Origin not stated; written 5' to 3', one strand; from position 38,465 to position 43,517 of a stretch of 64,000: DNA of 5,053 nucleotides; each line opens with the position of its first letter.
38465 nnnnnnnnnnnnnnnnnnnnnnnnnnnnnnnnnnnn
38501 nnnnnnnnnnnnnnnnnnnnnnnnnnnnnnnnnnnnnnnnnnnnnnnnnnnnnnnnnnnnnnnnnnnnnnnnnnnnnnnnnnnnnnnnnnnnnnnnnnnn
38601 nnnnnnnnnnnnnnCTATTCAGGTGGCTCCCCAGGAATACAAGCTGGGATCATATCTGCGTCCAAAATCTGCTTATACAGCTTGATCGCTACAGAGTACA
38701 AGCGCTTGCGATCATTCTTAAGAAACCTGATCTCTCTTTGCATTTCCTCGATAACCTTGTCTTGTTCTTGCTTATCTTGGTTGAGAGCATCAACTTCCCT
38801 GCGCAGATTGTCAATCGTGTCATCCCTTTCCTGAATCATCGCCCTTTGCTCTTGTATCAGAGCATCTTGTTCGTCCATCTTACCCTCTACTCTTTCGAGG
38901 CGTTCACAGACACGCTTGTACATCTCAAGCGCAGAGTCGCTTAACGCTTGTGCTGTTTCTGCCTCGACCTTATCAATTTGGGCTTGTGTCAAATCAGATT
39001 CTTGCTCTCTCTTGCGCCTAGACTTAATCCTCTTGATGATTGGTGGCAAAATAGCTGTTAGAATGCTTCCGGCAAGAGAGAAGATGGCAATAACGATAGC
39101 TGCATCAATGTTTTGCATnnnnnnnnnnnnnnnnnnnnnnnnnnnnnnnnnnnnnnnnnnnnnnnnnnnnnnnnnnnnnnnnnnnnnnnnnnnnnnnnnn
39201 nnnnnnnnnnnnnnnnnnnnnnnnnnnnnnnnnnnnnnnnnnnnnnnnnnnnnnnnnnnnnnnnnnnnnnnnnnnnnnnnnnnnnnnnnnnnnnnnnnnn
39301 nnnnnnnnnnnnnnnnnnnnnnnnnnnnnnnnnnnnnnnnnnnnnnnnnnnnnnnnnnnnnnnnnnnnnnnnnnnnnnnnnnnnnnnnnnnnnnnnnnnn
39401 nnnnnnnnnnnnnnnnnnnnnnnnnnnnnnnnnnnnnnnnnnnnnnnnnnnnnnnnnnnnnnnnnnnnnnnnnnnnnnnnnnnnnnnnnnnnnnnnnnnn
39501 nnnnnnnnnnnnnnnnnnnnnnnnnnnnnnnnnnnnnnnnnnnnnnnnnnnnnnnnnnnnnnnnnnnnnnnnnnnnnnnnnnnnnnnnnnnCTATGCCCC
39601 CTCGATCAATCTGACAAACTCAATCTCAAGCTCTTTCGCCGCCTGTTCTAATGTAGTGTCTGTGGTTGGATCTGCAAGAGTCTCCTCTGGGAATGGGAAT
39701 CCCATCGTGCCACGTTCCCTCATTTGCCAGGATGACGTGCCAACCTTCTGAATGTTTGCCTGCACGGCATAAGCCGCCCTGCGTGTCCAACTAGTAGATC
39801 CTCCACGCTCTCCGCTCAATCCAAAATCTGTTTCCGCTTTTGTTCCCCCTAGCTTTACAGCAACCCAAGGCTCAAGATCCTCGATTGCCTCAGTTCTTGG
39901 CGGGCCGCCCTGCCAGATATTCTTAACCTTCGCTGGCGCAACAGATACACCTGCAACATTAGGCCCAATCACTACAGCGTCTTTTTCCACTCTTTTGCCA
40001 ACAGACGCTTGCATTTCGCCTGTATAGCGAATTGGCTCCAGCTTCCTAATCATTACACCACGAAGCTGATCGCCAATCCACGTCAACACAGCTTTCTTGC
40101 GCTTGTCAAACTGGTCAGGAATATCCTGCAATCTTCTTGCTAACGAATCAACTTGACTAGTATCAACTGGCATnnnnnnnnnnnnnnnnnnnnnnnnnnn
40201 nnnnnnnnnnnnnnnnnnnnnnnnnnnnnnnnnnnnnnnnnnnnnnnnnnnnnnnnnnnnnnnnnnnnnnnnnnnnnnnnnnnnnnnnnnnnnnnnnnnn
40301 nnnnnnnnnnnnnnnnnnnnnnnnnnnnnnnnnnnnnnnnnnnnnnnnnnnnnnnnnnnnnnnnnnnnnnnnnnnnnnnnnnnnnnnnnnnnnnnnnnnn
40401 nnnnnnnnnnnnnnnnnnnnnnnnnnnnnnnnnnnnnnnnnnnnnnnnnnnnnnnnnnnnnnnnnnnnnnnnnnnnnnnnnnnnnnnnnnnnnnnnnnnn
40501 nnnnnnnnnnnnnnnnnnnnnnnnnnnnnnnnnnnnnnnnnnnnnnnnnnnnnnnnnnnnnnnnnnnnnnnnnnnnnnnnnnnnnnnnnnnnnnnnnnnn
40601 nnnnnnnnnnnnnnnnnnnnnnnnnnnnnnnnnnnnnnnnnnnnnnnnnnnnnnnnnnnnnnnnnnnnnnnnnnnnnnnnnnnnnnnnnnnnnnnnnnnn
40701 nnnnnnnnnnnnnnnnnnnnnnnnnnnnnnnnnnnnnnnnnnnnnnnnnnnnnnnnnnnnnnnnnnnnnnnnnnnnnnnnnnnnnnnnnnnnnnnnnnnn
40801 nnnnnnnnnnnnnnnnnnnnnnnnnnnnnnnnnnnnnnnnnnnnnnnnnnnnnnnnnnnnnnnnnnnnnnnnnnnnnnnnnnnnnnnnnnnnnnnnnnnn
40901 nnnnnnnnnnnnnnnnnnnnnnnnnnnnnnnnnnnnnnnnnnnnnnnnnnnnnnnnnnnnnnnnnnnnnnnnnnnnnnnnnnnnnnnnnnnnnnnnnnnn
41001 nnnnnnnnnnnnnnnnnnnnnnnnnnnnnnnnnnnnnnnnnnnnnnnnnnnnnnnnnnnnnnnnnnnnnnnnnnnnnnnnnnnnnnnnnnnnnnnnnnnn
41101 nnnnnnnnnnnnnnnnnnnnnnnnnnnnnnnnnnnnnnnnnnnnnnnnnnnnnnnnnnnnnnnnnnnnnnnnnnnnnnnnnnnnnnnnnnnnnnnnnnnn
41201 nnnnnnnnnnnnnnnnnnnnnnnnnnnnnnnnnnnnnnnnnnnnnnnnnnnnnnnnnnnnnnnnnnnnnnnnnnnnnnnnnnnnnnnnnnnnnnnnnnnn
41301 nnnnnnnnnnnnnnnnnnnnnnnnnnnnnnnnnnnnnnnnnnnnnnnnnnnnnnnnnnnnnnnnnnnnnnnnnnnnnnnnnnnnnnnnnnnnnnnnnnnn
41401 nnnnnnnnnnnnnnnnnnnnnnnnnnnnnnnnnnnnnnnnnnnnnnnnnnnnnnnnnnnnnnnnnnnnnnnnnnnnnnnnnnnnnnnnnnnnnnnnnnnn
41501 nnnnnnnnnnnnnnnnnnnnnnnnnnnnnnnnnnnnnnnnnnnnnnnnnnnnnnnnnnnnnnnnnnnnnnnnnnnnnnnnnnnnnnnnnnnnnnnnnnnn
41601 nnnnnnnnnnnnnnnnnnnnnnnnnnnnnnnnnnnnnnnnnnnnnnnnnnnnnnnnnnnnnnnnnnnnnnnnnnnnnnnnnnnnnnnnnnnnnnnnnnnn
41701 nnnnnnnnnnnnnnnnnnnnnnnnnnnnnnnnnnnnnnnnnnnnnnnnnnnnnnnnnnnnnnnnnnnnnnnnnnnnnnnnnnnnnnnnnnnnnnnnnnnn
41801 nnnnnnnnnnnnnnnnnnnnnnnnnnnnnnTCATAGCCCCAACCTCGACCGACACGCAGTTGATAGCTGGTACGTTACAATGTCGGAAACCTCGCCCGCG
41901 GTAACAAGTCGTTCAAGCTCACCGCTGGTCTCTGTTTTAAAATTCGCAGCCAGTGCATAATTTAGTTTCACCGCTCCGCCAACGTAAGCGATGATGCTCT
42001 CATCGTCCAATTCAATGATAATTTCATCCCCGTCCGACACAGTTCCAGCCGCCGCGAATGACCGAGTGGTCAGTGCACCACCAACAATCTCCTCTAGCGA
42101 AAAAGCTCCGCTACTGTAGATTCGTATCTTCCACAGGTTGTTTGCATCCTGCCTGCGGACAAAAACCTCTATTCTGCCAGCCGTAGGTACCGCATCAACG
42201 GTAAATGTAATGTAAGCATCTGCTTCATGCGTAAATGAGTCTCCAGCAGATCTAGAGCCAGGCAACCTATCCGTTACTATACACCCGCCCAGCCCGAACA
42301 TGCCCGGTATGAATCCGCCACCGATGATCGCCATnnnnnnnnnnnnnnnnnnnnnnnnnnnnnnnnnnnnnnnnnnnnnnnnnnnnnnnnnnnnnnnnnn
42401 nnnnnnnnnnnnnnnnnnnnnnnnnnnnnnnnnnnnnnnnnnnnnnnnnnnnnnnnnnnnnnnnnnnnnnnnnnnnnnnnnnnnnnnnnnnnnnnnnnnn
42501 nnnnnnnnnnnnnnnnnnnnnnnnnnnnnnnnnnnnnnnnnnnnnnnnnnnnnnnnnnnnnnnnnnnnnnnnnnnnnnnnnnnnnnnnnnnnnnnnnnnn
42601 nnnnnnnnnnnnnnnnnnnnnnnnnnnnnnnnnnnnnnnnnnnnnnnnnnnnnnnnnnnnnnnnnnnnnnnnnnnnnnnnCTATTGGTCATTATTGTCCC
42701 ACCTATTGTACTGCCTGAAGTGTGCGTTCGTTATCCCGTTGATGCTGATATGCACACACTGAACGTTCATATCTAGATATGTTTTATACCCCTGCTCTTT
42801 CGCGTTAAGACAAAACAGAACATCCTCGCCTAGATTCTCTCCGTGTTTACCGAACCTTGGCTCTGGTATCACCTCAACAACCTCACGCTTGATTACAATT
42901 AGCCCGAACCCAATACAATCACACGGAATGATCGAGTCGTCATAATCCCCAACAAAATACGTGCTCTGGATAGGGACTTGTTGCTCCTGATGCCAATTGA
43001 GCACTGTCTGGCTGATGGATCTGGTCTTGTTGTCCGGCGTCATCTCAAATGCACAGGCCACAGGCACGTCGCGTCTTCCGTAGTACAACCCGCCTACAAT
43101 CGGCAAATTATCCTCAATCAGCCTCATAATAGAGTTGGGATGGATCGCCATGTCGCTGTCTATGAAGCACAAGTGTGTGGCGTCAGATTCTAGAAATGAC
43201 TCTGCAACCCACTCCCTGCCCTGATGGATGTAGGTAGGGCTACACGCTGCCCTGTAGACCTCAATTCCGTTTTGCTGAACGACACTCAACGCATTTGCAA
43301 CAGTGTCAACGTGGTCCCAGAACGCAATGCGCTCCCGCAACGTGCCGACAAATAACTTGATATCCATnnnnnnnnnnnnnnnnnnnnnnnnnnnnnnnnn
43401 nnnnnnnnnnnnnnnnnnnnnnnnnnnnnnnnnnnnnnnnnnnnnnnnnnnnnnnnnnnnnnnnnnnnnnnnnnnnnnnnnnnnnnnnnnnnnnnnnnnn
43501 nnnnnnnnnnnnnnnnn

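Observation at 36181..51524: ~15-kb phage-encoded glycan synthesis and modification island (glycosyltransferases, epimerases, methyltransferases, sulfotransferase)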

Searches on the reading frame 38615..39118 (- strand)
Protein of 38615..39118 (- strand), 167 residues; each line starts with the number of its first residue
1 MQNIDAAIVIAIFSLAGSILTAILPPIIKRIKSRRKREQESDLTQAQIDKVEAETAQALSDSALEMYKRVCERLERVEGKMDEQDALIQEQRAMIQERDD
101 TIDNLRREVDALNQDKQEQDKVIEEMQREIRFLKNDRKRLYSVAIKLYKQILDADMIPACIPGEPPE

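Call 4: search_protein_families(library=pfam, max_evalue=0.01, proteins=[window:38615-39118:-])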
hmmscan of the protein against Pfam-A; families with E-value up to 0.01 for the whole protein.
window:38615-39118:- (167 aa): 1 family
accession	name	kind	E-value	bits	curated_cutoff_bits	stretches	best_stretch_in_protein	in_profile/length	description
PF07889.17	DUF1664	-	0.0076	16.7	34.6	0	57-127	51-121/124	Protein of unknown function (DUF1664)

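Call 9: search_protein_families(library=phrogs, max_evalue=0.001, proteins=[window:38615-39118:-])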
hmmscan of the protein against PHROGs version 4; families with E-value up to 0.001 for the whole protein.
window:38615-39118:- (167 aa): 0 families

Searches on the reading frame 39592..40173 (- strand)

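Call 4: search_protein_families(library=pfam, max_evalue=0.01, proteins=[window:39592-40173:-])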
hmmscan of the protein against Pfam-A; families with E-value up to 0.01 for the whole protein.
window:39592-40173:- (193 aa): 1 family
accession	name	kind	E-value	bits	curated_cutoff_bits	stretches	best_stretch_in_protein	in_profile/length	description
PF04883.17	HK97-gp10_like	-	0.00016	23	21.4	1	9-66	1-58/78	Bacteriophage HK97-gp10, putative tail-component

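Call 9: search_protein_families(library=phrogs, max_evalue=0.001, proteins=[window:39592-40173:-])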
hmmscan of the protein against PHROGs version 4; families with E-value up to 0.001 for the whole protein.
window:39592-40173:- (193 aa): 0 families

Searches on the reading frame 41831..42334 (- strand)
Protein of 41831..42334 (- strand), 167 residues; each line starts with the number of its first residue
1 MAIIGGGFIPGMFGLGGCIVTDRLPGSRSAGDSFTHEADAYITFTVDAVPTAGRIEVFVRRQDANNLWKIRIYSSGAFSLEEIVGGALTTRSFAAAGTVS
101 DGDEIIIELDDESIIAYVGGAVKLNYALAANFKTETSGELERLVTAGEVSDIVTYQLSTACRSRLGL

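Call 4: search_protein_families(library=pfam, max_evalue=0.01, proteins=[window:41831-42334:-])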
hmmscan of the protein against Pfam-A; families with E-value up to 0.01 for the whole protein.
window:41831-42334:- (167 aa): 0 families

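Call 9: search_protein_families(library=phrogs, max_evalue=0.001, proteins=[window:41831-42334:-])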
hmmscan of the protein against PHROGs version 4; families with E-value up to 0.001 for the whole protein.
window:41831-42334:- (167 aa): 1 family
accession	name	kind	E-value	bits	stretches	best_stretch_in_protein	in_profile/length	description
phrog_17388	-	tail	0.00072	19.4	1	39-123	569-657/702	minor tail protein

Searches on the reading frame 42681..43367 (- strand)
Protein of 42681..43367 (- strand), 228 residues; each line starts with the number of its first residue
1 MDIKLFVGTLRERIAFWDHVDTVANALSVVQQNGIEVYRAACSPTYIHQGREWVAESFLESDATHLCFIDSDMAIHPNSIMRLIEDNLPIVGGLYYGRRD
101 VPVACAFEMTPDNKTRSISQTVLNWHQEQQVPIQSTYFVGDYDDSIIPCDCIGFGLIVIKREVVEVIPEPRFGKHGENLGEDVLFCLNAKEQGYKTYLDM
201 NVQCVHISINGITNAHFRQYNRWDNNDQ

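Call 5: search_protein_families(library=pfam, max_evalue=0.01, proteins=[window:42681-43367:-])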
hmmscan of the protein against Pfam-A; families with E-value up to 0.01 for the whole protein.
window:42681-43367:- (228 aa): 0 families

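Call 9: search_protein_families(library=phrogs, max_evalue=0.001, proteins=[window:42681-43367:-])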
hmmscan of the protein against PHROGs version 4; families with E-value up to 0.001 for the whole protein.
window:42681-43367:- (228 aa): 2 families
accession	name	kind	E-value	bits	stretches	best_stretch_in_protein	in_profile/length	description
phrog_1574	-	unknown function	4.9e-18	66.7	1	29-212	38-234/240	-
phrog_12406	-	moron, auxiliary metabolic gene and host takeover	1.8e-05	25.3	1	149-216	134-203/242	glycosyltransferase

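Call 19: search_protein_families(library=ncbifam, max_evalue=0.001, proteins=[window:42681-43367:-])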
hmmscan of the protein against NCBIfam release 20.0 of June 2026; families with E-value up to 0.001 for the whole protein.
window:42681-43367:- (228 aa): 0 families

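Call 41: search_dna_similar(query=window:42681-43367:-, collection=phages, mode=protein, max_rows=25, max_evalue=0.001)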
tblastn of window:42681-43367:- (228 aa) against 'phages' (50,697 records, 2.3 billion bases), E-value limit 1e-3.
Records with a match: 75; places in all: 75; records where one place covers at least 80% of the query: 43.
Best place of each record, by identity: <60% 75.
By first word of the organism name: Synechococcus 58; Cyanophage 6; Bacteriophage 3; Caudoviricetes 3; uncultured 2; Marine 2; Pelagibacter 1.
By host as written in the record: - 53; Synechococcus sp. 6; Parasynechococcus marenigrum WH 8102 3; Synechococcus sp. WH8109 3; Synechococcus sp. CC9605 2; Synechococcus sp. WH 7803 2; Synechococcus sp. WH8017 2; Candidatus Pelagibacter sp. HTCC1062 1; and 3 more.
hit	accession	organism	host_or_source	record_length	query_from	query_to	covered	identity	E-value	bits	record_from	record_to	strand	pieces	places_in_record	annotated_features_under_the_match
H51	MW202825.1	Bacteriophage sp.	Manatee Spring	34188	1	169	74%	27.5%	8e-4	46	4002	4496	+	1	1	DNA-binding protein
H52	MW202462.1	Caudoviricetes sp.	Manatee Spring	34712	45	208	72%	28.2%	3e-6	53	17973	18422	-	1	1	none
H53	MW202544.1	Bacteriophage sp.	Manatee Spring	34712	45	208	72%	28.2%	3e-6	53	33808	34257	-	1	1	synthase catalytic subunit A2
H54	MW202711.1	Caudoviricetes sp.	Manatee Spring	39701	23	203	79%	24.6%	9e-8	58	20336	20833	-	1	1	putative glycosyltransferase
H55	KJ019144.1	Synechococcus phage ACG-2014f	-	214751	19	209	84%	23.1%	3e-8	59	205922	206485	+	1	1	hypothetical protein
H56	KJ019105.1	Synechococcus phage ACG-2014f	-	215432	19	209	84%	23.1%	3e-8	59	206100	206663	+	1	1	hypothetical protein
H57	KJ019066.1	Synechococcus phage ACG-2014f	-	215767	19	209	84%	23.1%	3e-8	59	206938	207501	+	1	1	hypothetical protein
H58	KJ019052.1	Synechococcus phage ACG-2014f_Syn7803C7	-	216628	19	209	84%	23.1%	3e-8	59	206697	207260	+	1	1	hypothetical protein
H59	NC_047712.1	Synechococcus phage ACG-2014f_Syn7803C7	-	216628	19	209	84%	23.1%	3e-8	59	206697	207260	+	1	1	hypothetical protein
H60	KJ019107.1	Synechococcus phage ACG-2014f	-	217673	19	209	84%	23.1%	3e-8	59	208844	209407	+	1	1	hypothetical protein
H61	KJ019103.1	Synechococcus phage ACG-2014f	-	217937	19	209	84%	23.1%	3e-8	59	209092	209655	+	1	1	hypothetical protein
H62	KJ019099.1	Synechococcus phage ACG-2014f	-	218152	19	209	84%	23.1%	3e-8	59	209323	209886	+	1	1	hypothetical protein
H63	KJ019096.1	Synechococcus phage ACG-2014f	-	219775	19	209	84%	23.1%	3e-8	59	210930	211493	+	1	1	hypothetical protein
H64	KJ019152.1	Synechococcus phage ACG-2014f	-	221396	19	209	84%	23.1%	3e-8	59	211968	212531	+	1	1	hypothetical protein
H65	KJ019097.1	Synechococcus phage ACG-2014f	-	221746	19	209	84%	23.1%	3e-8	59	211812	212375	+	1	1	hypothetical protein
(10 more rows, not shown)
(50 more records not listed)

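Call 55: search_solved_structures(query=window:42681-43367:-, max_evalue=1)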
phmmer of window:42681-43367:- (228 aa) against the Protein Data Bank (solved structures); distinct sequences matched with E-value up to 1: 2.
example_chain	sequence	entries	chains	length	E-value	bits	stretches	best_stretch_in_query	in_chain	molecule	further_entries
9dtp_A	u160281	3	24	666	0.58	12.8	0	56-84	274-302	Galactofuranosyltransferase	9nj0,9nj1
9oa3_A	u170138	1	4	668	0.59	12.7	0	56-84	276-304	Galactofuranosyltransferase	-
